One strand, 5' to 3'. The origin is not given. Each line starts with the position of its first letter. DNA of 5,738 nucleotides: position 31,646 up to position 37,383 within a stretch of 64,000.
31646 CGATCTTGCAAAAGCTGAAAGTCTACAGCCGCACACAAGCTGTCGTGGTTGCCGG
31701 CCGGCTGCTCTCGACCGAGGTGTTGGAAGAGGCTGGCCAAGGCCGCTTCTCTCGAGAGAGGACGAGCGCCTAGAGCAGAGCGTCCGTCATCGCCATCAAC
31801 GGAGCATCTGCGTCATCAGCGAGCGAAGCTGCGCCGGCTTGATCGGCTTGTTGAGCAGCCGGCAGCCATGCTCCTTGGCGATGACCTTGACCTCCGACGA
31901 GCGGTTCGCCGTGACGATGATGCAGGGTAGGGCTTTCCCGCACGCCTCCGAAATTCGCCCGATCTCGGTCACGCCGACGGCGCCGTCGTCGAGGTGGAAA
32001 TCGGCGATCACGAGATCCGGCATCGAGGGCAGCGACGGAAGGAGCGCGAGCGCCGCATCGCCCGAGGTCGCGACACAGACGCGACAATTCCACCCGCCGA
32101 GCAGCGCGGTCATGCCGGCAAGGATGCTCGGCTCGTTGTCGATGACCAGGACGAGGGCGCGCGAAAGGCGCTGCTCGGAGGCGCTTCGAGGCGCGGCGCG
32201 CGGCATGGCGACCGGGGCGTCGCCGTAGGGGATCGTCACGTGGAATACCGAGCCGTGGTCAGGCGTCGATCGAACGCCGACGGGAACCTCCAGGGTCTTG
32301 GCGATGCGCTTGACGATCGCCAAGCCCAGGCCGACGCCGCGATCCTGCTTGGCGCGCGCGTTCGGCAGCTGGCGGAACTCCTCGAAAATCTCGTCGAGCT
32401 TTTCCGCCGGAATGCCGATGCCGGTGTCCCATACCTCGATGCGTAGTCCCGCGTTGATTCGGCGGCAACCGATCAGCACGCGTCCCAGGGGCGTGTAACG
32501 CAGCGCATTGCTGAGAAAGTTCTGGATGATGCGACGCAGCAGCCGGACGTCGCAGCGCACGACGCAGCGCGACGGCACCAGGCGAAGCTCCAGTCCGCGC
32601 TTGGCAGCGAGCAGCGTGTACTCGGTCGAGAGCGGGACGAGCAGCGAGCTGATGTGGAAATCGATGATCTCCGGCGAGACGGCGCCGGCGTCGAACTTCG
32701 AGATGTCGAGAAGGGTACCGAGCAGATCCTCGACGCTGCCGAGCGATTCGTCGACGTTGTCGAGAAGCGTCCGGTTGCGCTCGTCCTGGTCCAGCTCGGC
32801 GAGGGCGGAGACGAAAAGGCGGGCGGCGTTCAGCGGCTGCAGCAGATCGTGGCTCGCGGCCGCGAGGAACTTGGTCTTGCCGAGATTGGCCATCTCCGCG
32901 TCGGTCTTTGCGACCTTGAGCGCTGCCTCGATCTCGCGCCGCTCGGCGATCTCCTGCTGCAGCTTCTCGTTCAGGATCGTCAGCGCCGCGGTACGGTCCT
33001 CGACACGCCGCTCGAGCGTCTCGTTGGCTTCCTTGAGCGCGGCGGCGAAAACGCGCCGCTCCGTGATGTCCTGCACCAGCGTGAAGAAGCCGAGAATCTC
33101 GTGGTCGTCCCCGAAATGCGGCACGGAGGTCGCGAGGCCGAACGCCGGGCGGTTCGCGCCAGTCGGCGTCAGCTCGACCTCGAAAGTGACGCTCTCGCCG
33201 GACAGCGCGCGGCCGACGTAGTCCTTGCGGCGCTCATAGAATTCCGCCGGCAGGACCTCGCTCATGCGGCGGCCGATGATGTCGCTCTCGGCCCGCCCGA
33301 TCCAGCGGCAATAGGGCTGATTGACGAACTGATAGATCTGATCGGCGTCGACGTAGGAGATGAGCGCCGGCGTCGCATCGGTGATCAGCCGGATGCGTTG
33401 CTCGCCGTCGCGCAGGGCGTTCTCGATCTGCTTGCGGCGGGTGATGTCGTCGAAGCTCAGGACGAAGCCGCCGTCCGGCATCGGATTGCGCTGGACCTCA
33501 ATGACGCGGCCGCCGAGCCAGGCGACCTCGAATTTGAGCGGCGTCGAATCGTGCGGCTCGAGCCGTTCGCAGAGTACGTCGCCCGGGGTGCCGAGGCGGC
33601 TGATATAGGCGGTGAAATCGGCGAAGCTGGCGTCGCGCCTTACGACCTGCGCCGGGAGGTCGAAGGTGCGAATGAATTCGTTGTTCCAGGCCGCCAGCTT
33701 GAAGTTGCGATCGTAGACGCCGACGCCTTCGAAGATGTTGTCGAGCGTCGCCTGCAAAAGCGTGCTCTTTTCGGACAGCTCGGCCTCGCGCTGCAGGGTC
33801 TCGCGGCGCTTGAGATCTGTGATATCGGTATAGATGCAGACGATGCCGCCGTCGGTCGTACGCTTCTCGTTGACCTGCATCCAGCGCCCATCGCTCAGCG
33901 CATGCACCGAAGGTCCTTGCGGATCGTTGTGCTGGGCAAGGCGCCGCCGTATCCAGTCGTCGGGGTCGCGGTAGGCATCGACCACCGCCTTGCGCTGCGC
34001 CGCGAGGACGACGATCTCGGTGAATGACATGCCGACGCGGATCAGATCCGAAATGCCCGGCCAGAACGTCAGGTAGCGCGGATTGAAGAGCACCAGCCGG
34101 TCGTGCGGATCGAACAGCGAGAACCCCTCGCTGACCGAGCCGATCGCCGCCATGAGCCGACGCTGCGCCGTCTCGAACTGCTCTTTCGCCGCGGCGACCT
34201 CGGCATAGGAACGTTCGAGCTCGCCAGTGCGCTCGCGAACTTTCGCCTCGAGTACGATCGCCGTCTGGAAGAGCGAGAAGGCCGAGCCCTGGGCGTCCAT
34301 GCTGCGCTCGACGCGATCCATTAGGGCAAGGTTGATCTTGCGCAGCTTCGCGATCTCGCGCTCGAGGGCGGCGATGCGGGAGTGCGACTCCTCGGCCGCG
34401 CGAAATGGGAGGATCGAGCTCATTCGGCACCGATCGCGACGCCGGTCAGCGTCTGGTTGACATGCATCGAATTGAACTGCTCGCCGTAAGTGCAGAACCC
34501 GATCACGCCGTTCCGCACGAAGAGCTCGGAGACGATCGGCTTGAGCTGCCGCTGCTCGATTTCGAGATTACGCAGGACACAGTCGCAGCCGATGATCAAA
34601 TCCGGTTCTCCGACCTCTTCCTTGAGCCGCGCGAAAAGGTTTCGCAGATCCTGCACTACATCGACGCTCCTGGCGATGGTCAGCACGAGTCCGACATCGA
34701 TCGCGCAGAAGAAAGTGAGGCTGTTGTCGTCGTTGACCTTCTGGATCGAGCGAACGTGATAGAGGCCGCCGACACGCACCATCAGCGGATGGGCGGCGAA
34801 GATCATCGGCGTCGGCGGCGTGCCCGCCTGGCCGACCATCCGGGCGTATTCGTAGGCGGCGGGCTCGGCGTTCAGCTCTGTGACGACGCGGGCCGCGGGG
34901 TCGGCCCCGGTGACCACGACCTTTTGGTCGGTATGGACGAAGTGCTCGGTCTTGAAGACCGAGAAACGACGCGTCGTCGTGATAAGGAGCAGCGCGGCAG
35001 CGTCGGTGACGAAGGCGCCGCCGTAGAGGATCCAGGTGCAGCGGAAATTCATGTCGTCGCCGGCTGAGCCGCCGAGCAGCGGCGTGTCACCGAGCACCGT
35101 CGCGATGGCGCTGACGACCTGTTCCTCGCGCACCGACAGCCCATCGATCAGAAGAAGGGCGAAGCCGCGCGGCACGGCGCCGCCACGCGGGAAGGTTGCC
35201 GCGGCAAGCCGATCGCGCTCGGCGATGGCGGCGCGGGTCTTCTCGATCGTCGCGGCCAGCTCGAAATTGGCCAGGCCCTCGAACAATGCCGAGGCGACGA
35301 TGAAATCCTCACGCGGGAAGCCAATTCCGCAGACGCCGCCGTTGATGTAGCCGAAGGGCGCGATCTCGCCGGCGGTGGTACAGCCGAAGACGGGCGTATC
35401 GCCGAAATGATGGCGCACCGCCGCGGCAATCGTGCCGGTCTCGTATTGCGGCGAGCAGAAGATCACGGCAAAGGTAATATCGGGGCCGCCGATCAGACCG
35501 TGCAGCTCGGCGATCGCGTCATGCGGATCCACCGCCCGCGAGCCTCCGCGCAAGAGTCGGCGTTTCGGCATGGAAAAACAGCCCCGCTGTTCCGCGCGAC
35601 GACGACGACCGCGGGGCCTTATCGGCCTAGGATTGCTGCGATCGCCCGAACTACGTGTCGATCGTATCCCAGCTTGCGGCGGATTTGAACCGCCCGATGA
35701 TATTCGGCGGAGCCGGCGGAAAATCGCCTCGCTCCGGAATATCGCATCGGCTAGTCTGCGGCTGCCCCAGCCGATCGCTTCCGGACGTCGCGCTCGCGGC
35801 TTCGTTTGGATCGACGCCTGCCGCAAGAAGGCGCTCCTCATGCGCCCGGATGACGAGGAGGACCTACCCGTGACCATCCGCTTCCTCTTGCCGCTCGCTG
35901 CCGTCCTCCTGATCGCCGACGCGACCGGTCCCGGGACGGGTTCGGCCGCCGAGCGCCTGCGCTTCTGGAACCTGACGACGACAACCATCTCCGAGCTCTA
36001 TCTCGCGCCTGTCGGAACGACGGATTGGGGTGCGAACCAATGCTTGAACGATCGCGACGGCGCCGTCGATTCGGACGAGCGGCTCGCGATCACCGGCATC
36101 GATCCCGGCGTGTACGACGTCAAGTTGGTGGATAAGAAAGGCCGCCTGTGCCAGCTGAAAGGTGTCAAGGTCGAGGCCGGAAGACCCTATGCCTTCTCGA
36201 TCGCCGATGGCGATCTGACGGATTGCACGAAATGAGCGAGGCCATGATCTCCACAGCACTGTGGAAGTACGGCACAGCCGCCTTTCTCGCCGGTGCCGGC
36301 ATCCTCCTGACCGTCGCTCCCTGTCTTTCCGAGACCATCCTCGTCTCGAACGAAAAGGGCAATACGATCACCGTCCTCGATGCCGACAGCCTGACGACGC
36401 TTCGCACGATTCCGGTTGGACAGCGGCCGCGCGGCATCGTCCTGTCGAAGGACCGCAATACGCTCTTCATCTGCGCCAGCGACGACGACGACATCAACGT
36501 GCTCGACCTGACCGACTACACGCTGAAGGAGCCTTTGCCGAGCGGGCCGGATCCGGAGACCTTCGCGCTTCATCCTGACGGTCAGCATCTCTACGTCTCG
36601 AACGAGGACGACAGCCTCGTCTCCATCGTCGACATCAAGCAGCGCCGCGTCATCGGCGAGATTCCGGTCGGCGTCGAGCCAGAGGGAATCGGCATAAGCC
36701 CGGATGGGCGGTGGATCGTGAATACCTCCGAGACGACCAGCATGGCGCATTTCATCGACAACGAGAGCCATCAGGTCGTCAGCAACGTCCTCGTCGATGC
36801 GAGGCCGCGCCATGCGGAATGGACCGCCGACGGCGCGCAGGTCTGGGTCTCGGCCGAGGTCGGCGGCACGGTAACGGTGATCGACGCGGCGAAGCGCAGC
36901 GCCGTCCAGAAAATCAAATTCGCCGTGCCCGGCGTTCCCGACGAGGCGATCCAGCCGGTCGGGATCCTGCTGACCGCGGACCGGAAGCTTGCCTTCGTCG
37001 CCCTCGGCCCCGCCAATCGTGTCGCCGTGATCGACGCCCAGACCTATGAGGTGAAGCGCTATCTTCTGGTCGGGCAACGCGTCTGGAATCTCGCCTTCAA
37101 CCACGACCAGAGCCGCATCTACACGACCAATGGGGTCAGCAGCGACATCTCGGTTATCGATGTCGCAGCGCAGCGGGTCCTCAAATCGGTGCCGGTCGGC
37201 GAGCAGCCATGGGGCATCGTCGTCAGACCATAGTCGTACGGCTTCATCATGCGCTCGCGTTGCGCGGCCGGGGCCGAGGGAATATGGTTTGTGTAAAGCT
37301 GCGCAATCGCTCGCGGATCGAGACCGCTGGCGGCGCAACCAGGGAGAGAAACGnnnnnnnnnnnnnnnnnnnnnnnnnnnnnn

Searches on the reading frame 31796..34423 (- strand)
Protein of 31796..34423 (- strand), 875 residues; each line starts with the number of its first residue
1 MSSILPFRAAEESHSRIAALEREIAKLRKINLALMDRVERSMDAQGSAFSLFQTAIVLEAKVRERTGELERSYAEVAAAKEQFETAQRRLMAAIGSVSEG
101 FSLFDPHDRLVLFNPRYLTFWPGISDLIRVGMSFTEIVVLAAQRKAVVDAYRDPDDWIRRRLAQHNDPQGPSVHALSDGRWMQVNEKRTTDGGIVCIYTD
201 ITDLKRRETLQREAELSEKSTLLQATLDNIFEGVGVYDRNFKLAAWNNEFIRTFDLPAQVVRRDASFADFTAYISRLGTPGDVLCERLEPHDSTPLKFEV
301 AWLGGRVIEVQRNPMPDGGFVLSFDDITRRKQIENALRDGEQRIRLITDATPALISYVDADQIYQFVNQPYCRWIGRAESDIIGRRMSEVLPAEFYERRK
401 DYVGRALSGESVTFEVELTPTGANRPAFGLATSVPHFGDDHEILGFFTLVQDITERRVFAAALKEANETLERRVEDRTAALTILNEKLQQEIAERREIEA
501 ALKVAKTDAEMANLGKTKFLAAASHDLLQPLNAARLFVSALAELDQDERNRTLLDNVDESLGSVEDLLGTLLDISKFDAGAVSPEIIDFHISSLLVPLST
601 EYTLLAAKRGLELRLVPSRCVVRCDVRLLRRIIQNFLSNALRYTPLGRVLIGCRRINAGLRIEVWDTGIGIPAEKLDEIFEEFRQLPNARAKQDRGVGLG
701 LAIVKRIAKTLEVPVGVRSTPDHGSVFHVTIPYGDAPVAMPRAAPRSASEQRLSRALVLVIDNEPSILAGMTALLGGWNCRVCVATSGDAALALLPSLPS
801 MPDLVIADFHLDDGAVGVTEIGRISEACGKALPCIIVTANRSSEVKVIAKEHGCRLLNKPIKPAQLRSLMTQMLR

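Call 6: search_protein_families(library=pfam, proteins=[window:31796-34423:-], max_evalue=0.001)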
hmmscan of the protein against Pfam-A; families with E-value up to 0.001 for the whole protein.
window:31796-34423:- (875 aa): 8 families
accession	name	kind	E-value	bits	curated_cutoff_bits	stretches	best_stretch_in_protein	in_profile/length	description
PF12860.13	PAS_7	-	8.6e-45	152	27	2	227-334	1-114/115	PAS fold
PF02518.31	HATPase_c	-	1.2e-24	87.3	26.4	1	625-733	2-109/111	Histidine kinase-, DNA gyrase B-, and HSP90-like ATPase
PF08448.16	PAS_4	-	6.4e-20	71.9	23.1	1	349-457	2-109/110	PAS fold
PF00072.30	Response_reg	-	8.7e-13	48.9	30.2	1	758-868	1-108/111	Response regulator receiver domain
PF00512.31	HisKA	-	2.1e-12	47.4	26.9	1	516-580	2-66/66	His Kinase A (phospho-acceptor) domain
PF00989.32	PAS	-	8.8e-08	32.6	22.6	1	343-453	2-113/113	PAS fold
PF13426.13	PAS_9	-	3.5e-06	27.7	27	1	358-455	7-103/103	PAS domain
PF13188.13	PAS_8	-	1.6e-05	25.1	21.8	0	342-394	1-53/65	PAS domain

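Call 16: find_encoding_contigs(protein=window:31796-34423:-, flank=10000, max_places=8)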
Protein window:31796-34423:- (875 aa): no gene with exactly this product is on record in the collection.
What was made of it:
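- Tried and rejected: An exact-protein lookup of the hybrid kinase found no record (call 16).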

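Call 54: search_protein_families(library=ncbifam, proteins=[window:31796-34423:-], max_evalue=1e-10)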
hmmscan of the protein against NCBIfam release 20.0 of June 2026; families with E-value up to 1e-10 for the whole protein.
window:31796-34423:- (875 aa): 59 families (the best 25 are shown)
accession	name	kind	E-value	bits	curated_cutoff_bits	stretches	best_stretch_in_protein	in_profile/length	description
NF041831.1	NO_HK_NahK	exception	7.2e-231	768.6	1500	1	12-874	3-854/854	hybrid sensor histidine kinase/response regulator NahK/ErcS'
NF041832.1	near_NosP_CTERM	subfamily_domain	6.2e-141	469.7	400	1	510-874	1-370/370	NahK/ErcS family hybrid sensor histidine kinase/response regulator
TIGR02956.1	TMAO_torS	equivalog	1.1e-53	182.7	676.5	1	456-874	411-820/967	TMAO reductase system sensor histidine kinase/response regulator TorS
NF008302.0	PRK11091.1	equivalog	6.9e-49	166.7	838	1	492-873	266-642/779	aerobic respiration two-component sensor histidine kinase ArcB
NF046044.1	PnpS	equivalog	1.1e-44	153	400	1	515-732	169-390/390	two-component system histidine kinase PnpS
NF041947.1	LuxQ_Vibrio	equivalog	8.2e-38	129.8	1200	1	490-870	446-835/843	quorum-sensing autoinducer 2 sensor kinase/phosphatase LuxQ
TIGR02966.1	phoR_proteo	equivalog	4e-36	124.7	334.2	1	501-731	97-333/333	phosphate regulon sensor histidine kinase PhoR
NF008318.0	PRK11107.1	equivalog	3.3e-34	118.1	890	1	484-738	265-523/920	two-component sensor histidine kinase BarA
NF047874.1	MASE3_PAS_HK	subfamily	8.4e-33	114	560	1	328-733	251-625/655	MASE3 domain-containing sensor histidine kinase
NF041880.1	EPS_EpsF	equivalog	1.6e-32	112.7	900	1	509-732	267-492/492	response regulator EpsF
NF008543.0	PRK11466.1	equivalog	4.7e-32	110.8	982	1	484-819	412-743/914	TMAO reductase system sensor histidine kinase/response regulator TorS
NF033092.0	HK_WalK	equivalog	7.1e-31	107.4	725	1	460-733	316-594/594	cell wall metabolism sensor histidine kinase WalK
NF011874.0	PRK15347.1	equivalog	1.6e-30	105.9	852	1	487-738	372-619/921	two component system sensor kinase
NF008099.0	PRK10841.1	equivalog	7.2e-30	103.5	920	1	492-736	446-693/949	two-component system sensor histidine kinase RcsC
NF041735.1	hist_kin_RppB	equivalog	1.3e-29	103.3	400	1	518-732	218-438/438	two-component system sensor histidine kinase RppB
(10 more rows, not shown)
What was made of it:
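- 31796..34423 (-): PAS hybrid histidine kinase of the NahK/ErcS' family. NF041831 768.6 bits over the full length, below its 1500 cut-off (call 54).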

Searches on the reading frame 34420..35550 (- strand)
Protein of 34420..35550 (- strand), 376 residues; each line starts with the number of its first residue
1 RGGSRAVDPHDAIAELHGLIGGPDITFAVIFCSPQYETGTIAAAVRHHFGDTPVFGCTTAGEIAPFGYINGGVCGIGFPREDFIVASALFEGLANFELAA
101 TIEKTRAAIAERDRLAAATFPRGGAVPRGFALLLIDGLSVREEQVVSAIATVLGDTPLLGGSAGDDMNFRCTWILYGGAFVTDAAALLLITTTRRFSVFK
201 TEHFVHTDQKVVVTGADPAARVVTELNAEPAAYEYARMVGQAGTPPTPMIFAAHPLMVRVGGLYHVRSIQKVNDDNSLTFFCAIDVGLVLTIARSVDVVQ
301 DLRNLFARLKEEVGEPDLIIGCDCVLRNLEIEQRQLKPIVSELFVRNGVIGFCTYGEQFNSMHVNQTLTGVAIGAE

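Call 35: search_protein_families(library=ncbifam, proteins=[window:34420-35550:-], max_evalue=0.001)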
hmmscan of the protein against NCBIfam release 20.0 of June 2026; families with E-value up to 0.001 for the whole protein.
window:34420-35550:- (376 aa): 1 family
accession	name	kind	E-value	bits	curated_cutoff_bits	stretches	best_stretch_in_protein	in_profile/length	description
NF041558.1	NosP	equivalog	6.1e-136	453.3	450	1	4-374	3-368/368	nitric oxide-sensing protein NosP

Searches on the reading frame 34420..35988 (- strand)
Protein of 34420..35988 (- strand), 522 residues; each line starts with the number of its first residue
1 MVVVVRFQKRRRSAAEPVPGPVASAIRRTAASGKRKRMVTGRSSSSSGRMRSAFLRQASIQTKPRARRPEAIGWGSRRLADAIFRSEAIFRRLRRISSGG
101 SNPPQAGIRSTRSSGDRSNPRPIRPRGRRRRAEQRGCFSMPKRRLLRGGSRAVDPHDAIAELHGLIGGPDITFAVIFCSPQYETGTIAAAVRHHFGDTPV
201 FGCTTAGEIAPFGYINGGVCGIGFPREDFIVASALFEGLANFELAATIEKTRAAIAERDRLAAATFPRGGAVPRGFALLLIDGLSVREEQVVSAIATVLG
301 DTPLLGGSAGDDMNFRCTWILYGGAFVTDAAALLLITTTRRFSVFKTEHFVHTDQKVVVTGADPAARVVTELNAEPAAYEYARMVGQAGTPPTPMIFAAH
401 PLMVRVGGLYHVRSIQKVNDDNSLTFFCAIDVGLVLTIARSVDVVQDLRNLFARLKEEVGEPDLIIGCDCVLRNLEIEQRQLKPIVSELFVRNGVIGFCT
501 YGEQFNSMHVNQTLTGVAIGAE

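Call 6: search_protein_families(library=pfam, proteins=[window:34420-35988:-], max_evalue=0.001)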
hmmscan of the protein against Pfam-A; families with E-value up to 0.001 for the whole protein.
window:34420-35988:- (522 aa): 2 families
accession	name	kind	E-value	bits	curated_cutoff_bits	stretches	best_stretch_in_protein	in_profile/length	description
PF08495.15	FIST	-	1.1e-40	140.1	23.2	1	173-375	2-189/189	FIST N domain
PF10442.14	FIST_C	-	9.1e-23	81.3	28.5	1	377-506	1-131/131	FIST C domain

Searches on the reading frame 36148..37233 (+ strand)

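Call 35: search_protein_families(library=ncbifam, proteins=[window:36148-37233:+], max_evalue=0.001)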
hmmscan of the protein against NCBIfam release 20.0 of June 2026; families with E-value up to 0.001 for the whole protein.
window:36148-37233:+ (361 aa): 11 families
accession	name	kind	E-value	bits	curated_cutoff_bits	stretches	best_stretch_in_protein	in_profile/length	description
TIGR03866.1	PQQ_ABC_repeats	subfamily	4.7e-150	498.9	287.3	1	54-361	3-310/310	PQQ-dependent catabolism-associated beta-propeller protein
TIGR02276.1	beta_rpt_yvtn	repeat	3e-39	132.7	27.85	3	322-359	4-41/42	beta-propeller repeat protein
NF052340.1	hydrazine_beta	equivalog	3.3e-34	118.6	560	3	134-271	33-172/372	hydrazine synthase subunit beta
NF052342.1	hydrazine_BC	exception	7.2e-26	90.5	1250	2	134-272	39-179/690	hydrazine synthase subunit beta-gamma fusion subunit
NF052460.1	L-NosZ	equivalog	1.1e-24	86.8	700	2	66-193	148-275/480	clade III lactonase-type nitrous-oxide reductase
NF052280.1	7_blade_YncE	equivalog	5.3e-18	64.9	400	1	202-351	59-211/338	7-bladed beta-propeller protein YncE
NF048007.1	MmpL3Stblzr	equivalog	2e-13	50.3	600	1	61-342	60-339/366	MmpL3/TtfA transport complex stabilizer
NF038117.1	choice_anch_I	subfamily_domain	1.4e-09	37.4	300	1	152-318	71-225/458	choice-of-anchor I family protein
NF008258.1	PRK11028.1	equivalog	6.8e-07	28.7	370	0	141-196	236-295/330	6-phosphogluconolactonase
TIGR03907.1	QH_beta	equivalog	5.4e-06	25.7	223.2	0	65-151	4-98/338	quinohemoprotein amine dehydrogenase subunit beta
NF038015.2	AztD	exception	0.00036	19.4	400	0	68-124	3-56/356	zinc metallochaperone AztD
